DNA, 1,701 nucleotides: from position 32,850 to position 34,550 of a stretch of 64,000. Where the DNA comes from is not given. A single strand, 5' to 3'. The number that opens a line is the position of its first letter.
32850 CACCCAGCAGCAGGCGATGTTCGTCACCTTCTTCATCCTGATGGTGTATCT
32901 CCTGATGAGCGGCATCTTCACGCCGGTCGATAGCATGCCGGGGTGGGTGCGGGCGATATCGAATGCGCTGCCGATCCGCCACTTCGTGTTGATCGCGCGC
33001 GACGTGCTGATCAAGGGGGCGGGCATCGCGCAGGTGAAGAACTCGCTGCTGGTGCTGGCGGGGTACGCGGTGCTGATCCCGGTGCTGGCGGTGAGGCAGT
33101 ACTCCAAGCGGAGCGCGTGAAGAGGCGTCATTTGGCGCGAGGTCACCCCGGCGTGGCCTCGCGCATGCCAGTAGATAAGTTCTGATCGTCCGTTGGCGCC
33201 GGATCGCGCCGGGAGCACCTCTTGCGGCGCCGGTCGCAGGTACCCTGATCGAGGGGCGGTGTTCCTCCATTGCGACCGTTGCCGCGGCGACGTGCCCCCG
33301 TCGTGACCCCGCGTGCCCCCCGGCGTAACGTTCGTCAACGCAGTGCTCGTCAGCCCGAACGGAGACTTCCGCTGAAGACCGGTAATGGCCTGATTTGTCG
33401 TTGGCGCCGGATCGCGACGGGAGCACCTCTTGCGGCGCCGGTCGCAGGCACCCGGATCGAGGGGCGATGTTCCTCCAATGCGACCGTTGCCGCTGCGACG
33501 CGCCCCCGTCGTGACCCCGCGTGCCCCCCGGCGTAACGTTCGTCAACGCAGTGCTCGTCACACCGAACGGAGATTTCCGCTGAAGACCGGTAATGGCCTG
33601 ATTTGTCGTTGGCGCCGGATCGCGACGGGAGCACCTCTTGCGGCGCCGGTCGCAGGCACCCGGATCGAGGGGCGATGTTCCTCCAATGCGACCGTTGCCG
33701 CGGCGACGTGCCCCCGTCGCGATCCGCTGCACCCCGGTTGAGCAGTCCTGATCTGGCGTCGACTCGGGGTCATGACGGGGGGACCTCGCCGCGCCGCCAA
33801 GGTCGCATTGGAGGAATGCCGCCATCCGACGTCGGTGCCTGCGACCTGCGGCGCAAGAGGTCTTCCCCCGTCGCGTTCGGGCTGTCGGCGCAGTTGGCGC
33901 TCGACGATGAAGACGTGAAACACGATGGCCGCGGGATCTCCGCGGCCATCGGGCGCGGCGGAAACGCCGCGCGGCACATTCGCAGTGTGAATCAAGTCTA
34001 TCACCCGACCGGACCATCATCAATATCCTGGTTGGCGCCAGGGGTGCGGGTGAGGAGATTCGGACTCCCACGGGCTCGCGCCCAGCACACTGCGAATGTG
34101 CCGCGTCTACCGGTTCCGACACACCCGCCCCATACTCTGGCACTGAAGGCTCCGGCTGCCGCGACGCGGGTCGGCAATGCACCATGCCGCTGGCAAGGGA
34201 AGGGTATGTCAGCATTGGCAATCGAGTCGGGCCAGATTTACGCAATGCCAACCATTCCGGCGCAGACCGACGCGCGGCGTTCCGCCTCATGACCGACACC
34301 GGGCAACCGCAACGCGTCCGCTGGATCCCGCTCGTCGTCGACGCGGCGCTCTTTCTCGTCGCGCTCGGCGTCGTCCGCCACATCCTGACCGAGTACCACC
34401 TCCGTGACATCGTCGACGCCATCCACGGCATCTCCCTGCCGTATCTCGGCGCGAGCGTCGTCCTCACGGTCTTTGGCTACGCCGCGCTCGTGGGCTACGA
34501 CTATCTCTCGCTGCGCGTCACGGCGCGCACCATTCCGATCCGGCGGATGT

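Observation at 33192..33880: Exact 208-bp tandem array plus inverted copy of a ~115-nt palindromic element in a gene-free 1.1-kb gap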

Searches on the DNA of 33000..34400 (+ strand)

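Call 5: search_rna_families(source=window, start=33000, end=34400, threshold=evalue, max_evalue=1, show_alignments=4)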
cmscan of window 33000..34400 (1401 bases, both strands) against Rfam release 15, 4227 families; matches with E-value up to 1: 3.
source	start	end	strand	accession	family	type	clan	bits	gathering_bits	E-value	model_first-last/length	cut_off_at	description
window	33616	33726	+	RF04159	MIR1437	Gene; miRNA;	-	27.9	168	0.027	1-192/192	no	MIR1437 microRNA precursor family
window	33616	33726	-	RF04159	MIR1437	Gene; miRNA;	-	26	168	0.071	1-192/192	no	MIR1437 microRNA precursor family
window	33616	33727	-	RF03240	MIR5534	Gene; miRNA;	-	22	79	0.28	1-102/102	no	MIR5534 microRNA precursor family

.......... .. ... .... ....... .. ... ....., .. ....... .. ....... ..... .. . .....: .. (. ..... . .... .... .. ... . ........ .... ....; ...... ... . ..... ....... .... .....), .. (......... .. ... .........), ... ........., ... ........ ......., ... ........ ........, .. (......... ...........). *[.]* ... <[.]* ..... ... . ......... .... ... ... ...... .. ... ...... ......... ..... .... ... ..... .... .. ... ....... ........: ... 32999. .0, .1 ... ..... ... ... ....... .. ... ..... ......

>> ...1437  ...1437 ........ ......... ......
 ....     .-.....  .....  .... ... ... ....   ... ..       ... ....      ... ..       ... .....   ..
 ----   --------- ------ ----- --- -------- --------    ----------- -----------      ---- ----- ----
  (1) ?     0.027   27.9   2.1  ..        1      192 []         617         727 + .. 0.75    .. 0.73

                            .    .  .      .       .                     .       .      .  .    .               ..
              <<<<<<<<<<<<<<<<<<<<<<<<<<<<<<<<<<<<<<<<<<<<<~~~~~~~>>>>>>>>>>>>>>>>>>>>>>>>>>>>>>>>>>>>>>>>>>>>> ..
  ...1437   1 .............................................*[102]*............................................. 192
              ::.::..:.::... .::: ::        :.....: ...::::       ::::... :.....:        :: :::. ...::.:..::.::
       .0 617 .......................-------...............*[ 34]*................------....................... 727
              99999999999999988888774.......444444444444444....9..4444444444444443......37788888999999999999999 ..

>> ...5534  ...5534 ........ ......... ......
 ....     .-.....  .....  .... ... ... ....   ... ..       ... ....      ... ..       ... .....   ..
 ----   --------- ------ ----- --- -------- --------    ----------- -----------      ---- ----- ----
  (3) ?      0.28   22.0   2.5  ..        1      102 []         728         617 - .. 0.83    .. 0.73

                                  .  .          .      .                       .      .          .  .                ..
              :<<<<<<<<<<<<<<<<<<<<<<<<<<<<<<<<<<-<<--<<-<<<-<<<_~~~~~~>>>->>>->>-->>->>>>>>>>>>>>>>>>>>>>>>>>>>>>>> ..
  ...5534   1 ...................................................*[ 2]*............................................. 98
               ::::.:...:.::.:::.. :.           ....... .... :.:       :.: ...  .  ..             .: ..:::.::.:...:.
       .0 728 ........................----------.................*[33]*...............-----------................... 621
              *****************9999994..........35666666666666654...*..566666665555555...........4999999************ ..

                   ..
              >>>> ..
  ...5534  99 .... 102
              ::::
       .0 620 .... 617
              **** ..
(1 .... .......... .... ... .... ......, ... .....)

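Call 41: build_rna_model(alignment_id=A1)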
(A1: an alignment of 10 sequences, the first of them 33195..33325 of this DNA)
Model R1 built from alignment A1 (10 sequences, 143 columns); structure: RNAalifold consensus.
model positions 126; base pairs 37; branch points 0; effective number of sequences 1.23; information 0.59 bits per position. Calibrated on 0.2 Mb of random sequence (short: E-values are rough).
structure used (alignment columns):
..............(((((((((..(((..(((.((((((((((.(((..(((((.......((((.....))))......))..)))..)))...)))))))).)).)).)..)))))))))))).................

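Call 42: search_with_rna_model(model_id=R1, sources=[window, L095, L096, L076, L091, L097, L100, L102, L105, L106, L107, L108, L112, L113, L116, L117, L118, L123, L125, L129, L132, L136, L137, L138, L141, L143, L146, L148, L150, L151, L152, L153, L154, L155, L157, L159, L162], max_evalue=1)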
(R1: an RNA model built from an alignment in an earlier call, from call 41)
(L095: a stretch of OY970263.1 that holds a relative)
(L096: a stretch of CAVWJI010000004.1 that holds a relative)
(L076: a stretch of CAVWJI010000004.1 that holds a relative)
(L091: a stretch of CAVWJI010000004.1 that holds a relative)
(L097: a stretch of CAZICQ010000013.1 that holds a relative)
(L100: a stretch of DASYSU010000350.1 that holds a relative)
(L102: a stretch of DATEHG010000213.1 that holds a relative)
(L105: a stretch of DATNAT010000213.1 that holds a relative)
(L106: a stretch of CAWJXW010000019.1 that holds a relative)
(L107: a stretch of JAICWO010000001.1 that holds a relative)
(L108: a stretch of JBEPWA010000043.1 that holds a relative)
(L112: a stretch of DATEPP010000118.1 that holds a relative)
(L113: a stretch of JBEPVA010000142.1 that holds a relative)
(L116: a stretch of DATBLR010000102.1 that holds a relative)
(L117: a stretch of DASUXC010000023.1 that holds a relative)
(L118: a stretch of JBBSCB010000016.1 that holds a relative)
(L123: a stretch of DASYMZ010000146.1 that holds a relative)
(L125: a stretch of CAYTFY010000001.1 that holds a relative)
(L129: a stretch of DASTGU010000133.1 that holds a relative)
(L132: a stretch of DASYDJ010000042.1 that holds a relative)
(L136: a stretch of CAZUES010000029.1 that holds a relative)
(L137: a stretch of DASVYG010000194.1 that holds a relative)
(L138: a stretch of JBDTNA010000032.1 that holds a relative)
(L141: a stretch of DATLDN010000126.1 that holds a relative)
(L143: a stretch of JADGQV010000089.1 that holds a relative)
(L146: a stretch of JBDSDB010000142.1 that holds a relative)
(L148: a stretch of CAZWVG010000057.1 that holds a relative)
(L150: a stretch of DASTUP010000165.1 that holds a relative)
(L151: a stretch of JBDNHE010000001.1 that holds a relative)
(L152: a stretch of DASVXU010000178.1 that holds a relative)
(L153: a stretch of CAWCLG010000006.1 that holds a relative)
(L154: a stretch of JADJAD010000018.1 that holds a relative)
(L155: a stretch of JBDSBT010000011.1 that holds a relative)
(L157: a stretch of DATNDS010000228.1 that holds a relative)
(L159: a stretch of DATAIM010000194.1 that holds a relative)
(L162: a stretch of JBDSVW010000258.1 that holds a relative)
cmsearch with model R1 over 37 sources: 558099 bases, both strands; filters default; matches with E-value up to 1: 29.
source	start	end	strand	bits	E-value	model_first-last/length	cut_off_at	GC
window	33610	33735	+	131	2.7e-22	1-126/126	no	0.74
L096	10878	11007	-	125.4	3.3e-21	1-126/126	no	0.72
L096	10731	10856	+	122.9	1e-20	1-126/126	no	0.75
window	33402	33527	+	122.6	1.1e-20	1-126/126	no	0.75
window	48369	48495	+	121.5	1.9e-20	1-126/126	no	0.76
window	33194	33319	+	120.4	3e-20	1-126/126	no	0.75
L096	13247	13376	-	119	5.6e-20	1-126/126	no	0.68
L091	146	275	-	119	5.6e-20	1-126/126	no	0.68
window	33757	33886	-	118.1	8.5e-20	1-126/126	no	0.71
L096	9883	10013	-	111.2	1.8e-18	1-126/126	no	0.72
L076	1346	1470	+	92.3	7.7e-15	1-126/126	no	0.71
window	33607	33732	-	53.9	1.8e-07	1-126/126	no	0.73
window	48366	48493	-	52.1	4e-07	1-126/126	no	0.74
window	33399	33524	-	48.5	2e-06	1-126/126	no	0.74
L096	10728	10853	-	46.5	4.8e-06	1-126/126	no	0.74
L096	10881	11010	+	44.5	1.1e-05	1-126/126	no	0.72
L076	1345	1467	-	39.5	0.0001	1-126/126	no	0.72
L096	13250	13379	+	37.9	0.00022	1-126/126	no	0.7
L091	149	278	+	37.9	0.00022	1-126/126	no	0.7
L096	9886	10016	+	32.1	0.0028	1-126/126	no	0.72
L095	9370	9497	+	28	0.017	1-126/126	no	0.73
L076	3615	3742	+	26.6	0.032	1-126/126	no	0.7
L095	9367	9494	-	25.2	0.059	1-126/126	no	0.73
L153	12065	12179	-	23.2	0.14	1-126/126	no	0.67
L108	9170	9347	+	20.7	0.44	1-126/126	no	0.55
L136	888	945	-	19.9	0.62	1-126/126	no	0.69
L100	1552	1650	+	19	0.91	1-126/126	no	0.7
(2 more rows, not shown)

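Call 60: search_with_rna_model(model_id=R1, sources=[L175, L176, L177, L179, L180, L181, L182, L183, L184, L185, L186, L092], max_evalue=0.1, show_alignments=0)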
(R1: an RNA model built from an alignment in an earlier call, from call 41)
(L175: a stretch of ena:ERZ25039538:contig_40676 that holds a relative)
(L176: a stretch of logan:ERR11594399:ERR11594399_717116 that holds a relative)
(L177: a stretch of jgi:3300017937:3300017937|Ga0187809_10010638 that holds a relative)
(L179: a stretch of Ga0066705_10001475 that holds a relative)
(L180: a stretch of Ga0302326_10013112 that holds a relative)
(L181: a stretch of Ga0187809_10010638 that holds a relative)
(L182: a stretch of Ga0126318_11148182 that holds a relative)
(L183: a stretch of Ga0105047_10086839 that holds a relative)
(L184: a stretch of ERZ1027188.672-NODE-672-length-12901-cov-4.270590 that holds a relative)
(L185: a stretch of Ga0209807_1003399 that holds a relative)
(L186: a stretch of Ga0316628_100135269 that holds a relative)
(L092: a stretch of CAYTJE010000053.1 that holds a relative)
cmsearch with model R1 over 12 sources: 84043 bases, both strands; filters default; matches with E-value up to 0.1: 4.
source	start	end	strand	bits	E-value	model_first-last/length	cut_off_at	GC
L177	78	205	-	87.9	8e-15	1-126/126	no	0.76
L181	2884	3011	+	87.9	8e-15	1-126/126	no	0.76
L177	81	208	+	26.6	0.0048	1-126/126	no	0.76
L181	2881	3008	-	26.6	0.0048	1-126/126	no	0.76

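Call 78: search_with_rna_model(model_id=R1, sources=[L187, L188, L189], max_evalue=1)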
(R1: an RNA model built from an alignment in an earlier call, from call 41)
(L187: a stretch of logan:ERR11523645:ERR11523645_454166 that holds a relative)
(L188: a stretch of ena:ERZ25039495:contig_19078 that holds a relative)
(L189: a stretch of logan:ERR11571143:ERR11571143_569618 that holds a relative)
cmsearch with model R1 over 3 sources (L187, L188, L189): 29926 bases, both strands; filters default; matches with E-value up to 1: 7.
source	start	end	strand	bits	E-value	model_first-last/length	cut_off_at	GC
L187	2261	2384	+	109.4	2.1e-19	1-126/126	no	0.69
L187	2064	2187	-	87.6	3.3e-15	1-126/126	no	0.71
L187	2258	2381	-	59.8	7.2e-10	1-126/126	no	0.68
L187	2067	2190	+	45.5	3.9e-07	1-126/126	no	0.7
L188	8640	8767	-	26.6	0.0017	1-126/126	no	0.7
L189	806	933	-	26.6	0.0017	1-126/126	no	0.7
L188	18835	18957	+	14.4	0.38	1-126/126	no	0.66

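Call 81: search_with_rna_model(model_id=R1, sources=[window, L027, L091, L076, L177, L187], max_evalue=1e-12, make_alignment=true)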
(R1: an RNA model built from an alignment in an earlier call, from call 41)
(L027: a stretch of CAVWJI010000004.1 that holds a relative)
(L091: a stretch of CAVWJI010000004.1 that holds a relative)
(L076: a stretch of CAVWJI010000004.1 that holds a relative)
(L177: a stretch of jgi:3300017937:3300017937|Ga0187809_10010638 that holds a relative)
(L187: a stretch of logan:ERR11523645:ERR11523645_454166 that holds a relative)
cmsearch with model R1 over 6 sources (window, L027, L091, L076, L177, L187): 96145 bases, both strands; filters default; matches with E-value up to 1e-12: 13.
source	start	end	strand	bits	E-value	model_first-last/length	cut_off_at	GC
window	33610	33735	+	131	4.7e-23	1-126/126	no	0.74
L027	5777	5906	-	125.4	5.7e-22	1-126/126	no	0.72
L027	5630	5755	+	122.9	1.8e-21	1-126/126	no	0.75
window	33402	33527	+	122.6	2e-21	1-126/126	no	0.75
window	48369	48495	+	121.5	3.3e-21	1-126/126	no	0.76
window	33194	33319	+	120.4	5.2e-21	1-126/126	no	0.75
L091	146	275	-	119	9.7e-21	1-126/126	no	0.68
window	33757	33886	-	118.1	1.5e-20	1-126/126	no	0.71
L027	4782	4912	-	111.2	3.1e-19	1-126/126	no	0.72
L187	2261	2384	+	109.4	6.9e-19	1-126/126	no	0.69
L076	1346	1470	+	92.3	1.3e-15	1-126/126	no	0.71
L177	78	205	-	87.9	9.1e-15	1-126/126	no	0.76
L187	2064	2187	-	87.6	1.1e-14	1-126/126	no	0.71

Alignment A3: 13 matches aligned to the model, 131 columns, each read 5' to 3' on its own strand. Consensus structure (alignment columns), stored with it:
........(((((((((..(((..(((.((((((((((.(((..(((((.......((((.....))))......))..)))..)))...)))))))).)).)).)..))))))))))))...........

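Call 86: search_dna_similar(query=window:33182-33890:+, collection=plasmids, mode=distant, max_rows=5)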
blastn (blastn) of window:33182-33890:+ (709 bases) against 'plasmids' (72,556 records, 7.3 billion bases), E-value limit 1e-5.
No match.

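Call 87: search_dna_similar(query=window:33182-33890:+, collection=phages, mode=distant, max_rows=5)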
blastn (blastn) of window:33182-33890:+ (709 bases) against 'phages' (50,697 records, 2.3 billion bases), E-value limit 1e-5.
No match.
